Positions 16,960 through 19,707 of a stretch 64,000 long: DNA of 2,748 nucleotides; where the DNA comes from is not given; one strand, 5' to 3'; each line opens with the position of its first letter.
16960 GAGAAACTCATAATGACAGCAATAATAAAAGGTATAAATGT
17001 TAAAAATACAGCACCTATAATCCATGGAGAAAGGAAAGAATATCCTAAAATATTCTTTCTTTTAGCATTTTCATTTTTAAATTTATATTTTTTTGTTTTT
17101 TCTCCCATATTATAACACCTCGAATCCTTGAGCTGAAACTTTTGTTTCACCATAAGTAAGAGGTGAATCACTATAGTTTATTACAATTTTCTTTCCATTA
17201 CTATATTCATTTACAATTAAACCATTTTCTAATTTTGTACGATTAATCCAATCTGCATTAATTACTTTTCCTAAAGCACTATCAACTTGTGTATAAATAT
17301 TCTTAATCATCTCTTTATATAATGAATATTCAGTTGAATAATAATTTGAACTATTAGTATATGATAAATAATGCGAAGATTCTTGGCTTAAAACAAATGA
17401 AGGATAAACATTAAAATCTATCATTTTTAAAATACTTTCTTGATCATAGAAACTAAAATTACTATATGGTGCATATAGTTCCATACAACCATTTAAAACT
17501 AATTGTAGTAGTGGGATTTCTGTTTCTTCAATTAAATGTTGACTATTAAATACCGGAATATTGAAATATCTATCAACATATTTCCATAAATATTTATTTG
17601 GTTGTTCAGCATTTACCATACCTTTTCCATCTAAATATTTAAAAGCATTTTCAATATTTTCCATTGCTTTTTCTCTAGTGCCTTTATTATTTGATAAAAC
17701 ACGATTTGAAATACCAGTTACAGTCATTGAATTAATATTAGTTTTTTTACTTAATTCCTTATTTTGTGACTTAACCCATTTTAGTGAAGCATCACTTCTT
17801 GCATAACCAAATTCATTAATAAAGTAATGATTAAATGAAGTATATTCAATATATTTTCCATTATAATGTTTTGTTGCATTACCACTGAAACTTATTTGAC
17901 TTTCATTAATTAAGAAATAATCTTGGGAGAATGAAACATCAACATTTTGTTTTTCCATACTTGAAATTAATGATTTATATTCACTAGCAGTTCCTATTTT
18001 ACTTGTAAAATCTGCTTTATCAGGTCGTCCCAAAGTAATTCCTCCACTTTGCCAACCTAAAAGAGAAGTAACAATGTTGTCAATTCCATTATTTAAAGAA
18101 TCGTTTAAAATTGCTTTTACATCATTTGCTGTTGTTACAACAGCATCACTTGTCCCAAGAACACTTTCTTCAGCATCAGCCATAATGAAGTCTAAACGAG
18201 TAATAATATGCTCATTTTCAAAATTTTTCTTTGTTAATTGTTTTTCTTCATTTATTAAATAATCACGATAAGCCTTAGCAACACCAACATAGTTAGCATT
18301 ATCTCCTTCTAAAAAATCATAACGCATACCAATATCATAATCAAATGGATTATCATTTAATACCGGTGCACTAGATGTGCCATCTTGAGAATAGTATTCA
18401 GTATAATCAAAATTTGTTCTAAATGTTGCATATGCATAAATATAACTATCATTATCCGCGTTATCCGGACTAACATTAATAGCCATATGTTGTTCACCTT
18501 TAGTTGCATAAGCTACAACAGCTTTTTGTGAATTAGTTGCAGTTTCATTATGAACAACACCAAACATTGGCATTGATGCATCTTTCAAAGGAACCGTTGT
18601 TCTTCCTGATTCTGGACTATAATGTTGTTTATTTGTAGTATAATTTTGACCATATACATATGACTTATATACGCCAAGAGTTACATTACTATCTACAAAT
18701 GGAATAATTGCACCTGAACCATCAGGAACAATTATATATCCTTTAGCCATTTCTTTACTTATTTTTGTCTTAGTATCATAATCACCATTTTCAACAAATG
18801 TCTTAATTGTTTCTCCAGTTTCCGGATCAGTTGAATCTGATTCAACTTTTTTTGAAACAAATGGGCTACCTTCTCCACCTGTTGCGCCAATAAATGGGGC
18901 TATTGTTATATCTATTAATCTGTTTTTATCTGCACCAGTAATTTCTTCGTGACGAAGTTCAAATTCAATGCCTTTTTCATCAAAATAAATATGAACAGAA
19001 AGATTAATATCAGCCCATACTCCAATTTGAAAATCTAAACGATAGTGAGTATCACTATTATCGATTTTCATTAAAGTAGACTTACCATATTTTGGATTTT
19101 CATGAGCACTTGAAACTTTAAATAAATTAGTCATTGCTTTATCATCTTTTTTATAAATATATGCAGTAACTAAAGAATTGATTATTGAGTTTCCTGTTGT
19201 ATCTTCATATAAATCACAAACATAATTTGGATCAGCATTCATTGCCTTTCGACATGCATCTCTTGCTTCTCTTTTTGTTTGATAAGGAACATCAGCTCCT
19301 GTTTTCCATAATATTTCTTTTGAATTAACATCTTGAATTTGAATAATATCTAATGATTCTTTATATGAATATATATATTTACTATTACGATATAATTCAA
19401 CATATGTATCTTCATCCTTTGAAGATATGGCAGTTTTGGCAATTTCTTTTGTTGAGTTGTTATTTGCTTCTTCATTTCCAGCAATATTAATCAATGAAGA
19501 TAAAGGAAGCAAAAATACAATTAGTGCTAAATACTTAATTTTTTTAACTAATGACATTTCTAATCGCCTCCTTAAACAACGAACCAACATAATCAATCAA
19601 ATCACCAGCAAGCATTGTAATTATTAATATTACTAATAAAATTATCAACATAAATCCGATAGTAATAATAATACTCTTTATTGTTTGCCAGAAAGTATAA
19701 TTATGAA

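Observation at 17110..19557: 815-aa secreted protein of unknown function embedded between two ABC permease pairs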

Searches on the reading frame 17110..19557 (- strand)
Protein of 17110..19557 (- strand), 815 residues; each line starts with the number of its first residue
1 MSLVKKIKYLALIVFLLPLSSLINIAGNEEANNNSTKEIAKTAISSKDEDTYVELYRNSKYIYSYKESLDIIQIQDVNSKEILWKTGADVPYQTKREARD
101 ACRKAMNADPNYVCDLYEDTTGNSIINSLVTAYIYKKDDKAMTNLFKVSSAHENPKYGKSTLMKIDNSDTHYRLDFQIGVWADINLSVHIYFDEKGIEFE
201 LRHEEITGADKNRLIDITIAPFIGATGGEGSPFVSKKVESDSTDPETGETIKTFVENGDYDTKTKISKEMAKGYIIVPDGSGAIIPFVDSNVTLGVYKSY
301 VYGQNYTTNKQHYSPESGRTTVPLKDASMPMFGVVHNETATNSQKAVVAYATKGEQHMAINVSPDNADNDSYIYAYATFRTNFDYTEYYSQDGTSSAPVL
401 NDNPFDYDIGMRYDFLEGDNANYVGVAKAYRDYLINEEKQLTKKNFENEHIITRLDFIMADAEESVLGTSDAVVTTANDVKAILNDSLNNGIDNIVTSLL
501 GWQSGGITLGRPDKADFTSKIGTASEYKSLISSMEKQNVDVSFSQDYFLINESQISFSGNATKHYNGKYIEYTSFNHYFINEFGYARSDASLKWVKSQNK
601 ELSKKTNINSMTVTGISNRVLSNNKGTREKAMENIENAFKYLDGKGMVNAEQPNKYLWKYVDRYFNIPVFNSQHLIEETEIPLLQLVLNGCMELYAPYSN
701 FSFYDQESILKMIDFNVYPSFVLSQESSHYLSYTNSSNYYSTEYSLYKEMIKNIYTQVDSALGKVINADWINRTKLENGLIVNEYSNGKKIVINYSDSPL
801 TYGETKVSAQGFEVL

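Call 7: search_protein_families(library=pfam, proteins=[window:17110-19557:-], max_evalue=1)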
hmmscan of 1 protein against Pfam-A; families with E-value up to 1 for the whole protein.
window:17110-19557:- (815 aa): 1 family
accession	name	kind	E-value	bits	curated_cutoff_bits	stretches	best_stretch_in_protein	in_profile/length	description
PF18952.6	DUF5696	-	6.5e-131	438.2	25.6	1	181-812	19-612/612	Family of unknown function (DUF5696)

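Call 8: search_protein_families(library=ncbifam, proteins=[window:17110-19557:-], max_evalue=1)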
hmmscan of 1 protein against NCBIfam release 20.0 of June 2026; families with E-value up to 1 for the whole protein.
window:17110-19557:- (815 aa): 1 family
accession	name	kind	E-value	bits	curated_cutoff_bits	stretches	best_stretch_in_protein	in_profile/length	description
NF049866.1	outer_TDE1717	subfamily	0.00013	22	135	1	152-195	127-170/210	TDE1717 family outer membrane beta-barrel protein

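Call 12: search_solved_structures(query=window:17110-19557:-, max_evalue=10, show_alignments=2)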
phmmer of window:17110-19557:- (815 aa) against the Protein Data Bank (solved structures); distinct sequences matched with E-value up to 10: 0.

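Call 13: find_homologous_proteins(query=window:17110-19557:-, max_evalue=0.00001)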
Query window:17110-19557:- (815 aa): 47 proteins with E <= 0.00001 among 8000 candidates.
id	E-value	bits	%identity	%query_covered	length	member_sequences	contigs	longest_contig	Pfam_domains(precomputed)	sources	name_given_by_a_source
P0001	0.0e+0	1822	100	100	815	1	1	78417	PF18952.7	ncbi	-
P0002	0.0e+0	1635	88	100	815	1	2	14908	PF18952.7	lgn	-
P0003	0.0e+0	1287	71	100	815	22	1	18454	PF18952.7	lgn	-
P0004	0.0e+0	1259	70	100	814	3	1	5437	PF18952.7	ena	-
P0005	0.0e+0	1245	70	100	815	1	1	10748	PF18952.7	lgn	-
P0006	0.0e+0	1239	69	100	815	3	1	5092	PF18952.7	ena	-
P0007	0.0e+0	1205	68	100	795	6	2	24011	PF18952.7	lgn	-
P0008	0.0e+0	1198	67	98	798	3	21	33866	PF18952.7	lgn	-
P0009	0.0e+0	1181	66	98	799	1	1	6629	PF18952.7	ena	-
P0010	7.1e-155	535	39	94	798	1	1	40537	PF18952.7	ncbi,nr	ncbi:MAG: hypothetical protein K0Q49_493 [Haloplasmataceae bacterium]|nr:hypothetical protein [Halop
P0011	3.4e-119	417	35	95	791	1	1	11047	PF18952.7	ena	-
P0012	4.7e-56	209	30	67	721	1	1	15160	PF18952.7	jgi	jgi:hypothetical protein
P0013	1.4e-53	201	29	65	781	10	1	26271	PF18952.7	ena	-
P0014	1.7e-46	177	27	67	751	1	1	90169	PF18952.7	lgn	-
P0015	2.4e-45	173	28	67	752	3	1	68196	PF18952.7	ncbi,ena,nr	ncbi:MAG: hypothetical protein KKH01_05095 [Firmicutes bacterium]|nr:hypothetical protein [Bacillota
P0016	6.8e-45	172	29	67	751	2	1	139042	PF18952.7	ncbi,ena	-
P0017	4.3e-43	166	27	65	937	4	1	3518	PF18952.7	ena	-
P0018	6.6e-41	159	29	67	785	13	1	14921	PF18952.7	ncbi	-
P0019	4.8e-39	152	27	94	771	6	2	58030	PF18952.7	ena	-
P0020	2.0e-35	140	29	66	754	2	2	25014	PF18952.7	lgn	-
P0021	1.3e-27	115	23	67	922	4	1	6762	PF18952.7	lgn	-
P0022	6.1e-27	112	24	67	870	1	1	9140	PF18952.7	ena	-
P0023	9.3e-26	109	24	67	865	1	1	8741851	PF18952.7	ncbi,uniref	ncbi:DUF5696 domain-containing protein [Paenibacillus sp. MBLB4367]|uniref:DUF5696 domain-containing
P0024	1.2e-25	108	27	67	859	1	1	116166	PF18952.7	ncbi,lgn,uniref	ncbi:DUF5696 domain-containing protein [Cohnella sp.]|uniref:DUF5696 domain-containing protein n=1 T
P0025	2.1e-21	94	24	78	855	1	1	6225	PF18952.7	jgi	jgi:hypothetical protein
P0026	2.9e-20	90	25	64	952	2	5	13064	PF18952.7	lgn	-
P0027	8.6e-20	89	24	67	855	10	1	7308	PF18952.7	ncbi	-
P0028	9.2e-17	79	25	65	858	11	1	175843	PF18952.7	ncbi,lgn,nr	ncbi:MAG: DUF5696 domain-containing protein [Oscillospiraceae bacterium]|nr:DUF5696 domain-containin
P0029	1.4e-16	78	25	67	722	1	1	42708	PF18952.7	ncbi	-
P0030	3.5e-16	77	24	75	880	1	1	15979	PF18952.7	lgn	-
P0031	3.9e-14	70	22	67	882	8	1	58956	PF18952.7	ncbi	-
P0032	4.8e-14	70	24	65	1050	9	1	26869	PF18952.7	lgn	-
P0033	3.5e-13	67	23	62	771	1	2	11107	PF18952.7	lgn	-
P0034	2.4e-12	64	25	42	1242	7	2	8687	PF18952.7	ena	-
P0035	2.6e-12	64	22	77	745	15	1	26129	PF18952.7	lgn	-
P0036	2.7e-12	64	22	77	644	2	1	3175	PF18952.7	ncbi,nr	ncbi:MAG: hypothetical protein IKT78_00730, partial [Ruminiclostridium sp.]|nr:hypothetical protein 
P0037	5.9e-12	63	22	72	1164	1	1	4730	PF18952.7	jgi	-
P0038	1.5e-11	62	24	59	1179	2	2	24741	PF18952.7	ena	-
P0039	1.8e-11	61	24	63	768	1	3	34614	PF18952.7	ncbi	-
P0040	1.3e-10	58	27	42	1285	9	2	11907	PF18952.7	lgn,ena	-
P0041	2.1e-10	58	24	67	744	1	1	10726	PF18952.7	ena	-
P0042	2.6e-10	57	28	43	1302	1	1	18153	PF18952.7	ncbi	-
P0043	5.6e-10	56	34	22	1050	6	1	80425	PF18952.7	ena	-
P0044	6.1e-8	50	23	67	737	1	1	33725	PF18952.7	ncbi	-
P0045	1.5e-7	48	24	66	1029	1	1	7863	PF18952.7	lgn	-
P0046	2.9e-7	47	23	60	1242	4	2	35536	PF18952.7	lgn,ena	-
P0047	7.0e-7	46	23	62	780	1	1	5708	PF18952.7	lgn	-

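Call 16: search_solved_structures(query=A1, max_evalue=10, show_alignments=2)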
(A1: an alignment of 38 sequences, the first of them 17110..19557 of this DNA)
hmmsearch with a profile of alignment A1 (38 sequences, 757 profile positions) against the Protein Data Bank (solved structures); distinct sequences matched with E-value up to 10: 17.
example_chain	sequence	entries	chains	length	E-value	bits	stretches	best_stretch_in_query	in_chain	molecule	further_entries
5opq_A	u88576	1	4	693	2.3e-10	42.6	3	50-110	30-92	3,6-anhydro-D-galactosidase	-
8rzk_A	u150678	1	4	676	5.6e-10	41.3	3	55-110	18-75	Conserved hypothetical periplasmic protein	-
8rzg_A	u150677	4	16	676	5.8e-10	41.3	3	55-110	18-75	Conserved hypothetical periplasmic protein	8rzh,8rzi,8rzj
5wzq_A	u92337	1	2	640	3e-05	25.7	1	333-477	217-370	Alpha-N-acetylgalactosaminidase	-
5wzn_A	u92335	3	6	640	4.5e-05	25.1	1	333-472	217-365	Alpha-N-acetylgalactosaminidase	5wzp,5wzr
8dge_A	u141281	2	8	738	0.0055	18.2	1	412-509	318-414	Alpha amylase, catalytic domain protein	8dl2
8dl1_A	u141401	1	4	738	0.0055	18.2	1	412-509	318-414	Alpha amylase, catalytic domain protein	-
6y9t_A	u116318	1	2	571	0.0089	17.5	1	413-505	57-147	Alpha-glucosidase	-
9fyz_A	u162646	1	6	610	0.061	14.7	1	414-511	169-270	Neopullulanase SusA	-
6llq_A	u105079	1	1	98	0.24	12.8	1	398-579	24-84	VAL88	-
2n3z_A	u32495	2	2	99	0.31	12.4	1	400-581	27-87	OR446 | De novo designed protein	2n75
8xx9_A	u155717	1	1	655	0.69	11.2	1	412-493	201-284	alpha-amylase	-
8xxa_A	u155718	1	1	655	0.7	11.2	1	412-493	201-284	alpha-amylase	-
5ts4_A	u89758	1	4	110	1.1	10.6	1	112-188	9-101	denovo NTF2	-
1j0j_A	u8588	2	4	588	1.5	10.1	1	435-497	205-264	neopullulanase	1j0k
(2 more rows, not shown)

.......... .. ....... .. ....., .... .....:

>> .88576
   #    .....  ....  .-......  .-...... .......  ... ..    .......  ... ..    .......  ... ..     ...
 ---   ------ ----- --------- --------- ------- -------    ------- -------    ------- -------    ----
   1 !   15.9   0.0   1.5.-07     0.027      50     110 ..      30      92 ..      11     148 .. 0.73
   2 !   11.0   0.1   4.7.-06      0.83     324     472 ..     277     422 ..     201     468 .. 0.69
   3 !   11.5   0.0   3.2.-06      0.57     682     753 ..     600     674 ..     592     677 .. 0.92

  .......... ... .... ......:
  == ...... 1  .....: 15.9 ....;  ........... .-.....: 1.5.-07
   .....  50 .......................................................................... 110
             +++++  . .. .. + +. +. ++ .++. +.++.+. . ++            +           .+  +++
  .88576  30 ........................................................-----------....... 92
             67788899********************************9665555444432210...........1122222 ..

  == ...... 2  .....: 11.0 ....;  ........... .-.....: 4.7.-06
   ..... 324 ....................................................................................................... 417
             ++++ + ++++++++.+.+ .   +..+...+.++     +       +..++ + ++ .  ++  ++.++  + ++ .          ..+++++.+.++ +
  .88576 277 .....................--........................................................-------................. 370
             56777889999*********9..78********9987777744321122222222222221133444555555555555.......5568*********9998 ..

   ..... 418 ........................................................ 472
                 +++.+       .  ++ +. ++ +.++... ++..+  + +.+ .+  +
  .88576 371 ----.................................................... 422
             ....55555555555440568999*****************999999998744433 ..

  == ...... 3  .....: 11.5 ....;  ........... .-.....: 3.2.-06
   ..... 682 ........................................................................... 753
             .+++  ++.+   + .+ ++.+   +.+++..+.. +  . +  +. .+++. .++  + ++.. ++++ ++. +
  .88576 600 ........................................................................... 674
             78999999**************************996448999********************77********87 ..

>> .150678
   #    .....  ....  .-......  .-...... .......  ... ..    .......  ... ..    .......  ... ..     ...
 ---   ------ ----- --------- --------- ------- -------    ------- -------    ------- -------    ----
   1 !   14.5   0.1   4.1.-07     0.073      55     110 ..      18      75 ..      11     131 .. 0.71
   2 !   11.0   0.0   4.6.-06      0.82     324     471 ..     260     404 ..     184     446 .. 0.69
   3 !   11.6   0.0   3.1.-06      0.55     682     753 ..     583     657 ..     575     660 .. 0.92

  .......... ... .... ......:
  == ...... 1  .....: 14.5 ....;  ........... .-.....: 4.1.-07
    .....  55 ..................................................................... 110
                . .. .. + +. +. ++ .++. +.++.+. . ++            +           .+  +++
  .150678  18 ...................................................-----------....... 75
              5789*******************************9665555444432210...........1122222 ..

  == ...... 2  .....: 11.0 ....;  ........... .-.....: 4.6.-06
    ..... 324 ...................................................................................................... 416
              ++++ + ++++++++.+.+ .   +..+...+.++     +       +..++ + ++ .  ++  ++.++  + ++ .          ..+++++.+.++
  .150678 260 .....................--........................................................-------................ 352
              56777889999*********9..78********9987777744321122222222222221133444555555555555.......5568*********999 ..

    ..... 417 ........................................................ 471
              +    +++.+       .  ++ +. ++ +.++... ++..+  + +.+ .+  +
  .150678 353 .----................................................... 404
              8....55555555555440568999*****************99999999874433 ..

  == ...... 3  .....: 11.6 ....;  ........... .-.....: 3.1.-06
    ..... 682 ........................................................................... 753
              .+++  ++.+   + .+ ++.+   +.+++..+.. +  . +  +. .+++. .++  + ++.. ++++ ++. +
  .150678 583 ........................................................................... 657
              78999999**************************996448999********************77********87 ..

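Call 25: find_encoding_contigs(protein=P0023, flank=10000, max_places=2)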
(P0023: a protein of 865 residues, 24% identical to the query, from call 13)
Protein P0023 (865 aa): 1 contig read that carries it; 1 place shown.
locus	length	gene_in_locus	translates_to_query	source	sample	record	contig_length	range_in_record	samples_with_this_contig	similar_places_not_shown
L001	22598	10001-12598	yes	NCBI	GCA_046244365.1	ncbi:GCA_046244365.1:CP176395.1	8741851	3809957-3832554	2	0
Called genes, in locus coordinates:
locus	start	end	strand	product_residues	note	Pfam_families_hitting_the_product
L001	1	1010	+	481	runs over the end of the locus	PF00072:Response_reg, PF12833:HTH_18, PF00165:HTH_AraC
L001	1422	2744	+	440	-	-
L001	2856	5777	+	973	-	PF01547:SBP_bac_1, PF13416:SBP_bac_8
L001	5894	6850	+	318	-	PF00528:BPD_transp_1 (faint)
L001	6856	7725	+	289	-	PF00528:BPD_transp_1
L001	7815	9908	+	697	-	PF01436:NHL (weak), PF04893:Yip1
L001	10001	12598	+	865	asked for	PF18952:DUF5696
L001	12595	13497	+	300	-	PF00528:BPD_transp_1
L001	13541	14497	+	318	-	PF00528:BPD_transp_1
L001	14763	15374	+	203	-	PF13238:AAA_18, PF00485:PRK (weak)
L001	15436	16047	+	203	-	PF08327:AHSA1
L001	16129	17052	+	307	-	PF01636:APH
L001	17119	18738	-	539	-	PF13416:SBP_bac_8 (weak)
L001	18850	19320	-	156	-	-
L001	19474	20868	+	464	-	PF12982:DUF3866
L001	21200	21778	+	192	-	PF28549:NDPSase_N, PF00293:NUDIX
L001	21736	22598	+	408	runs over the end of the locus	-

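Call 26: find_encoding_contigs(protein=P0028, flank=10000, max_places=2)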
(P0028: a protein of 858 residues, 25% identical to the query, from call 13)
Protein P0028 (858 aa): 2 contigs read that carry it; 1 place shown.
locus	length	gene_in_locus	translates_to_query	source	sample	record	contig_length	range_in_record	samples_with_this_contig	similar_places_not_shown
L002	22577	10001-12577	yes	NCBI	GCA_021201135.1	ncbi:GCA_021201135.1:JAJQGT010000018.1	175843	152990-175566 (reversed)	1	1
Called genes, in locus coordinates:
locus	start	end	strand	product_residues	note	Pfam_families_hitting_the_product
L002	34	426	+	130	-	-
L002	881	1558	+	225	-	PF00005:ABC_tran, PF02463:SMC_N (faint), PF13304:AAA_21 (faint)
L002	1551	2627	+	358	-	PF00005:ABC_tran, PF02463:SMC_N (weak), PF13304:AAA_21 (weak)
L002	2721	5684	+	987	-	PF01547:SBP_bac_1, PF13416:SBP_bac_8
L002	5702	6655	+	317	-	PF00528:BPD_transp_1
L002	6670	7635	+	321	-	PF00528:BPD_transp_1 (faint)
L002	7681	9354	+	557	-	PF01436:NHL (faint)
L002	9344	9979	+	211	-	PF04893:Yip1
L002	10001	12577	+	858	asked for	PF18952:DUF5696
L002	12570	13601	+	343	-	PF00528:BPD_transp_1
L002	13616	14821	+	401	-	PF00528:BPD_transp_1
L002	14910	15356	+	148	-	PF03862:SpoVAC_SpoVAEB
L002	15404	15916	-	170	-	PF08719:NADAR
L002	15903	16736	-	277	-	PF06161:DUF975 (faint)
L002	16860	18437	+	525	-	PF04326:SLFN_AlbA_2, PF13749:HATPase_c_4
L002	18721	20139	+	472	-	PF22599:SecDF_P1_head, PF02355:SecD_SecF_C, PF03176:MMPL (weak)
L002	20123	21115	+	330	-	PF02355:SecD_SecF_C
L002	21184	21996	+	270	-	PF01261:AP_endonuc_2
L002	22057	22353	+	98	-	PF05973:Gp49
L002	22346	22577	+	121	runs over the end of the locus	PF13744:HTH_37 (weak), PF01381:HTH_3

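Call 29: find_encoding_contigs(protein=P0010, flank=10000, max_places=2)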
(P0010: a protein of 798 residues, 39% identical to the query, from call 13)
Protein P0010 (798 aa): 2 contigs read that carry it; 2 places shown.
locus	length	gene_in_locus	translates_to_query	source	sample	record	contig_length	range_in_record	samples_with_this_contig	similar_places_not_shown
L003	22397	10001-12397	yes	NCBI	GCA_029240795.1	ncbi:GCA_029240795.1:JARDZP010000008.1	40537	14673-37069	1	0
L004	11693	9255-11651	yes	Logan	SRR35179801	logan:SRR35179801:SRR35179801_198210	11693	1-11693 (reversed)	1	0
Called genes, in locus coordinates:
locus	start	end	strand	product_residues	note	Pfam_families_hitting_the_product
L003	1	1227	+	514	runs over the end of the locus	PF02055:Glyco_hydro_30, PF02057:Glyco_hydro_59, PF17189:Glyco_hydro_30C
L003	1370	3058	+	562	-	-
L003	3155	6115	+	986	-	PF25275:Golvesin_C (faint), PF13416:SBP_bac_8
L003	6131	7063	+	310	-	PF00528:BPD_transp_1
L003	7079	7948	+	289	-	PF00528:BPD_transp_1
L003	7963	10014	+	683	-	PF01436:NHL (faint), PF08450:SGL (weak), PF04893:Yip1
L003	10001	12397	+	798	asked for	PF18952:DUF5696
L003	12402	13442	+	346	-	PF00528:BPD_transp_1 (weak)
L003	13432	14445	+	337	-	PF00528:BPD_transp_1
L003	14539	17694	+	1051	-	-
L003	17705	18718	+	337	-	PF00150:Cellulase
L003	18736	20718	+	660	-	PF00933:Glyco_hydro_3, PF01915:Glyco_hydro_3_C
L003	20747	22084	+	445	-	PF02055:Glyco_hydro_30, PF17189:Glyco_hydro_30C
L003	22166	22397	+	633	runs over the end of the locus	PF00933:Glyco_hydro_3, PF01915:Glyco_hydro_3_C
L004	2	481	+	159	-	?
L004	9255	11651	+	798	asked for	PF18952:DUF5696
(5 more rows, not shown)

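Call 30: find_encoding_contigs(protein=P0016, flank=10000, max_places=2)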
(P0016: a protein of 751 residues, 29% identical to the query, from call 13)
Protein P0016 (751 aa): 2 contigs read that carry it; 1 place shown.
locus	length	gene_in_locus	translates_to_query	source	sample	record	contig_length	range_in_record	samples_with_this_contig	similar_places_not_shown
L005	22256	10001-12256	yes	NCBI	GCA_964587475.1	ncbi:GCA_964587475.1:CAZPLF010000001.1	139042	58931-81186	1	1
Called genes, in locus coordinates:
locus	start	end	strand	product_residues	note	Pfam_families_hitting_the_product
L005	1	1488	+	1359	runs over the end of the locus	PF07715:Plug (faint), PF22656:At5g48480-like_N (faint)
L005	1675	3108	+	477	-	PF01547:SBP_bac_1 (weak)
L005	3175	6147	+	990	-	PF01547:SBP_bac_1, PF13416:SBP_bac_8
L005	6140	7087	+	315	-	PF00528:BPD_transp_1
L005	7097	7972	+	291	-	PF00528:BPD_transp_1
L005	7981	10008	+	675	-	PF01436:NHL (faint), PF04893:Yip1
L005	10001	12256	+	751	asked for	PF18952:DUF5696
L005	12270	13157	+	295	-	PF00528:BPD_transp_1 (weak)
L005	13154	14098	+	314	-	PF00528:BPD_transp_1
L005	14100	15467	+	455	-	PF10091:Glycoamylase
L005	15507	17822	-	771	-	PF01301:Glyco_hydro_35, PF02449:Glyco_hydro_42, PF22369:GLMA_2nd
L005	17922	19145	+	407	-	PF10091:Glycoamylase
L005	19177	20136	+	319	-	PF00356:LacI, PF00532:Peripla_BP_1, PF13407:Peripla_BP_4, PF13377:Peripla_BP_3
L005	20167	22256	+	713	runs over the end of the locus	PF00933:Glyco_hydro_3, PF01915:Glyco_hydro_3_C, PF14310:Fn3-like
